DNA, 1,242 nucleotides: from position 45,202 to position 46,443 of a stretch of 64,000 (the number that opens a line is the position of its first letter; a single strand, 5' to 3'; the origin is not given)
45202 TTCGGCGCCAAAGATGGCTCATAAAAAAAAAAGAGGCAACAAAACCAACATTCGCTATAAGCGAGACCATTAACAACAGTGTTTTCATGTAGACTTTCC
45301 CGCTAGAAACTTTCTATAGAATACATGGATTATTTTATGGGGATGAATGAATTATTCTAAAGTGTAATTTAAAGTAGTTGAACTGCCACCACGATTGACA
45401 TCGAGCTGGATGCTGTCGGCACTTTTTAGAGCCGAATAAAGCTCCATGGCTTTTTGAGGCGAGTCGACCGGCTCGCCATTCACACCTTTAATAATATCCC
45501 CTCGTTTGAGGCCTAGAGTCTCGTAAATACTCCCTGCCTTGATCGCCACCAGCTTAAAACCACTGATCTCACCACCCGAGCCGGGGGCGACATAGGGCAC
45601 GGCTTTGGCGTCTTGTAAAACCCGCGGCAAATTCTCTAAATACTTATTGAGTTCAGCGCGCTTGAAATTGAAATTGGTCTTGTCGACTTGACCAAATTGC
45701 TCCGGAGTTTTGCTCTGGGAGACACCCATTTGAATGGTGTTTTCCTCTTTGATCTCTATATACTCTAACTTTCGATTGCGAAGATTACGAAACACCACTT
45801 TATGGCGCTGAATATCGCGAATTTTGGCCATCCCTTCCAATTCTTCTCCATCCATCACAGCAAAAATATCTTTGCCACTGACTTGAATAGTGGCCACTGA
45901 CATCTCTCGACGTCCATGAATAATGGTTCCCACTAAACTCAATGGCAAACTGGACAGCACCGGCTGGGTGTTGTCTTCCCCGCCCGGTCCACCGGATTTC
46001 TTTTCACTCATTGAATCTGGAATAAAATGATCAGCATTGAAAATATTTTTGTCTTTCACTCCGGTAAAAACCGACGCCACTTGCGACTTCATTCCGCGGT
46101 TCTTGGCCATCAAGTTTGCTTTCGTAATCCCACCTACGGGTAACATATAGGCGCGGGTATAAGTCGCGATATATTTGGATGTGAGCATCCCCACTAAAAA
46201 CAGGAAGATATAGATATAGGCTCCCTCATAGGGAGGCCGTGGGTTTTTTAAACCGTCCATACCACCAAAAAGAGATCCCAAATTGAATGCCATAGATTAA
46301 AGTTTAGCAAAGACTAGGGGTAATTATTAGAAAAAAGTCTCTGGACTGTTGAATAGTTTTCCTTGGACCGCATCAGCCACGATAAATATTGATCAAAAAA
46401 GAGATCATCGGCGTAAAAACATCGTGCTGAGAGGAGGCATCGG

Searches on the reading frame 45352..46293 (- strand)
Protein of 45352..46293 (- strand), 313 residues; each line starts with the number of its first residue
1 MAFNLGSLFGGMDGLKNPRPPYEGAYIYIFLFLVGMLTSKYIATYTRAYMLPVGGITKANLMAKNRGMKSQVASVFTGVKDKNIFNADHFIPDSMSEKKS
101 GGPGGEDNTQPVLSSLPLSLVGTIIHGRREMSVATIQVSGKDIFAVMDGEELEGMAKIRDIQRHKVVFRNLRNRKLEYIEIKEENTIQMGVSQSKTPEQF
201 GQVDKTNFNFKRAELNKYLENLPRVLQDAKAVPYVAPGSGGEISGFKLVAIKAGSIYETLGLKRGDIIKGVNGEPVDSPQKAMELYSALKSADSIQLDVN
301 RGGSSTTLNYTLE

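Call 50: search_protein_families(library=ncbifam, proteins=[window:45352-46293:-], max_evalue=1e-10)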
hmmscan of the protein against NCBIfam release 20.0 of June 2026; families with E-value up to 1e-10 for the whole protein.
window:45352-46293:- (313 aa): 2 families
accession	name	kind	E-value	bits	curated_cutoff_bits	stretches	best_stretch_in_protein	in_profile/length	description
NF041515.1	GspC_delta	equivalog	6.3e-48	164.1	150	1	29-312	10-310/311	type II secretion system protein GspC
TIGR01713.1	typeII_sec_gspC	equivalog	6.3e-17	62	101.6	1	63-309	33-256/259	type II secretion system protein GspC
